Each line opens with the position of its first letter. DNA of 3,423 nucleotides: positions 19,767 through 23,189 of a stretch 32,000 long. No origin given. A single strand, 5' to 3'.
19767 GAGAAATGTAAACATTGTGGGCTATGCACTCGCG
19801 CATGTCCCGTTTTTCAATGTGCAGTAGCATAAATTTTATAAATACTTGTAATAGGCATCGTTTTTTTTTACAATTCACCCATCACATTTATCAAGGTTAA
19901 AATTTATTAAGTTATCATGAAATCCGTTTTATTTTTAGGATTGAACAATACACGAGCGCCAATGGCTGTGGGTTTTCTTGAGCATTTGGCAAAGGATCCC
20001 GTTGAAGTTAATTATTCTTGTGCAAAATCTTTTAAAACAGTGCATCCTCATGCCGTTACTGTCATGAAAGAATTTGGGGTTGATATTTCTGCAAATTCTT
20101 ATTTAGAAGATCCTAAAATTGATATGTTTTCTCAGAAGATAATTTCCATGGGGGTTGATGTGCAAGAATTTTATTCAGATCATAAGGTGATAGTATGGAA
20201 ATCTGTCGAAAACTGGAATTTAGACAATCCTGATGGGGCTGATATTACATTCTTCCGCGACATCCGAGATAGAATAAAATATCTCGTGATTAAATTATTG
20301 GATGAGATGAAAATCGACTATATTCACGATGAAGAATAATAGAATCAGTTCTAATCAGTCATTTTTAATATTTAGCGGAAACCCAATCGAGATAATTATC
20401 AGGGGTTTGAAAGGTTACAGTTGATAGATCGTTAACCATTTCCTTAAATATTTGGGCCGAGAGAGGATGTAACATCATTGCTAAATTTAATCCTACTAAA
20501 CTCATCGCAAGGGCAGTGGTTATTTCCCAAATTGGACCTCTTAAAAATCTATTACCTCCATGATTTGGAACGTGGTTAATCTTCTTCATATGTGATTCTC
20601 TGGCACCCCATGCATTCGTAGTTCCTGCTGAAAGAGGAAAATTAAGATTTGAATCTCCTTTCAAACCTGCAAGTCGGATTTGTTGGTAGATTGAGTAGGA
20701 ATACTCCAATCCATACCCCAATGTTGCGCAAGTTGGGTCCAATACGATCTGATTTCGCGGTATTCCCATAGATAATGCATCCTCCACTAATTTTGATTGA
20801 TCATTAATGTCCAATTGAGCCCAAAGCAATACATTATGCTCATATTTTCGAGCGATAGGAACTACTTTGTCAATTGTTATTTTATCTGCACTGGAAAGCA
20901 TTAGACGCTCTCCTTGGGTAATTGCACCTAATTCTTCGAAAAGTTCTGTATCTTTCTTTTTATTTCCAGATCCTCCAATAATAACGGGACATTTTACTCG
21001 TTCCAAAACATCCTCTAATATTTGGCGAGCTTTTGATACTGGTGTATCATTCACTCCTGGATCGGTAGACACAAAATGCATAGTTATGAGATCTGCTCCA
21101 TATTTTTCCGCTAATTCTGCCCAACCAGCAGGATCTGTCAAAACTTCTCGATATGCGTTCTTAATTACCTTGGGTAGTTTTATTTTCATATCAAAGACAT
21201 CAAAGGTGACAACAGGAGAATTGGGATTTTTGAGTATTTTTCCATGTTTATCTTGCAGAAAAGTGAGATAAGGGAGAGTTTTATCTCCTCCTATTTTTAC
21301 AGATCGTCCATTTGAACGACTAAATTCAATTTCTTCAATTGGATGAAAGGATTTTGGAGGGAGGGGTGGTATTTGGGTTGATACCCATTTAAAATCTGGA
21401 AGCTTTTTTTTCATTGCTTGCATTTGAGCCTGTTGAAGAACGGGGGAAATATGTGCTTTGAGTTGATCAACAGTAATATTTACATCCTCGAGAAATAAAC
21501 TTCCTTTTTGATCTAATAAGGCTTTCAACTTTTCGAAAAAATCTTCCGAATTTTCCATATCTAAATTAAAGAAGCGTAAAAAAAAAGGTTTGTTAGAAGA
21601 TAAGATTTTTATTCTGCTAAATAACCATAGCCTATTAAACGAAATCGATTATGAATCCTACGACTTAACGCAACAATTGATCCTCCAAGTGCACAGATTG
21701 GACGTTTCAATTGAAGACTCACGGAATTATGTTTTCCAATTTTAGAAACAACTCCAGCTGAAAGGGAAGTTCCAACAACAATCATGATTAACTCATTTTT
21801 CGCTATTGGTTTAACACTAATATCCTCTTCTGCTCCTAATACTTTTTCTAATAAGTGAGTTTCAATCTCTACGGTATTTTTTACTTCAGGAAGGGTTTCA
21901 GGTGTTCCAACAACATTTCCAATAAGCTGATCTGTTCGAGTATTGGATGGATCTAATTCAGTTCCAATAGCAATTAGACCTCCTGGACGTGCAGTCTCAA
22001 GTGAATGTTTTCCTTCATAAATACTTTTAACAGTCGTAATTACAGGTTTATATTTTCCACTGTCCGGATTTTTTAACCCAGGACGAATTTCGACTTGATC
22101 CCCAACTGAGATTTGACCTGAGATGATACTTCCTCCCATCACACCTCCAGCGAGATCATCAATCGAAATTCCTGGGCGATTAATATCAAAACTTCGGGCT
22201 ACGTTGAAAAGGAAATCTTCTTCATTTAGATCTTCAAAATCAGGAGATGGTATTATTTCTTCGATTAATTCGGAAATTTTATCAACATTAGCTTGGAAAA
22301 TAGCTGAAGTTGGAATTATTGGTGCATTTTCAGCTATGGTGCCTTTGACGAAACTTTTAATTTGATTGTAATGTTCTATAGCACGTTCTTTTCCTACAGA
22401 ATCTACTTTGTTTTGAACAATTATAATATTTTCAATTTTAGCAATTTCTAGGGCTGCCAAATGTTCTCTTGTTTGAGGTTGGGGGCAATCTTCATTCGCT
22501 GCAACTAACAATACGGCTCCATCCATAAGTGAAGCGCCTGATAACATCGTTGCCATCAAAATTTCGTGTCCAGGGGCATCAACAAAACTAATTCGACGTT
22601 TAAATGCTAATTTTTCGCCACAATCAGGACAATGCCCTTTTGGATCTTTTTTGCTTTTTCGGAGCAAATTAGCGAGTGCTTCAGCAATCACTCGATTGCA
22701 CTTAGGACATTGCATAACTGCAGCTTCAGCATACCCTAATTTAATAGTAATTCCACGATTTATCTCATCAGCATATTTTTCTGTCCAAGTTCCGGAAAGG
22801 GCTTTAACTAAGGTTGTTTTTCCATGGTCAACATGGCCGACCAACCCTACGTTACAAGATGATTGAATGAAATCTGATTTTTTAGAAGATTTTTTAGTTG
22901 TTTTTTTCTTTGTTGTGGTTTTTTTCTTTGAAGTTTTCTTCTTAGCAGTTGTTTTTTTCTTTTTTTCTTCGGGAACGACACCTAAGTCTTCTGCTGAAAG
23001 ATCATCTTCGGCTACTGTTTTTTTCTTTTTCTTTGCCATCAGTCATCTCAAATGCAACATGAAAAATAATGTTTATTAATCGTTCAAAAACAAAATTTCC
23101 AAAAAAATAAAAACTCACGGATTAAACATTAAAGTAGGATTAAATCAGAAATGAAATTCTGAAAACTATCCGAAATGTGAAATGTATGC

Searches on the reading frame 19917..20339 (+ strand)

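Call 27: search_protein_families(library=pfam, proteins=[window:19917-20339:+], max_evalue=0.001)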
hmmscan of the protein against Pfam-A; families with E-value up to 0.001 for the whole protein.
window:19917-20339:+ (140 aa): 1 family
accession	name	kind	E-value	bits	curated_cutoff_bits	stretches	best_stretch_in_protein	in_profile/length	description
PF01451.26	LMWPc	-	9.5e-08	32.8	23.2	1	5-128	2-144/144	Low molecular weight phosphotyrosine protein phosphatase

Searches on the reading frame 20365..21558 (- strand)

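Call 27: search_protein_families(library=pfam, proteins=[window:20365-21558:-], max_evalue=0.001)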
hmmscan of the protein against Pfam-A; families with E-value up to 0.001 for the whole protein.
window:20365-21558:- (397 aa): 1 family
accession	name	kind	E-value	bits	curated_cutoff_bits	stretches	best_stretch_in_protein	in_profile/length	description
PF03599.22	CdhD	-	4e-50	171.1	24.8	1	83-324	7-227/387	CO dehydrogenase/acetyl-CoA synthase delta subunit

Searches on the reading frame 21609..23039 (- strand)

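Call 27: search_protein_families(library=pfam, proteins=[window:21609-23039:-], max_evalue=0.001)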
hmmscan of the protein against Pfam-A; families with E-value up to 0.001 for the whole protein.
window:21609-23039:- (476 aa): 4 families
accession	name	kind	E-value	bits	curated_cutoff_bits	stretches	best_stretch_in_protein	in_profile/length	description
PF00009.33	GTP_EFTU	-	2.7e-29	102.5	26.5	1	61-265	3-188/188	Elongation factor Tu GTP binding domain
PF09173.17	eIF2_C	-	9.4e-27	93.5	22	1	389-473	2-85/86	Initiation factor eIF2 gamma, C terminal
PF03144.31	GTP_EFTU_D2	-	9.5e-07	29.6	30.3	1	298-366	1-64/73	Elongation factor Tu domain 2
PF01926.29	MMR_HSR1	-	0.00087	19.8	21.9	0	63-211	1-113/113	50S ribosome-binding GTPase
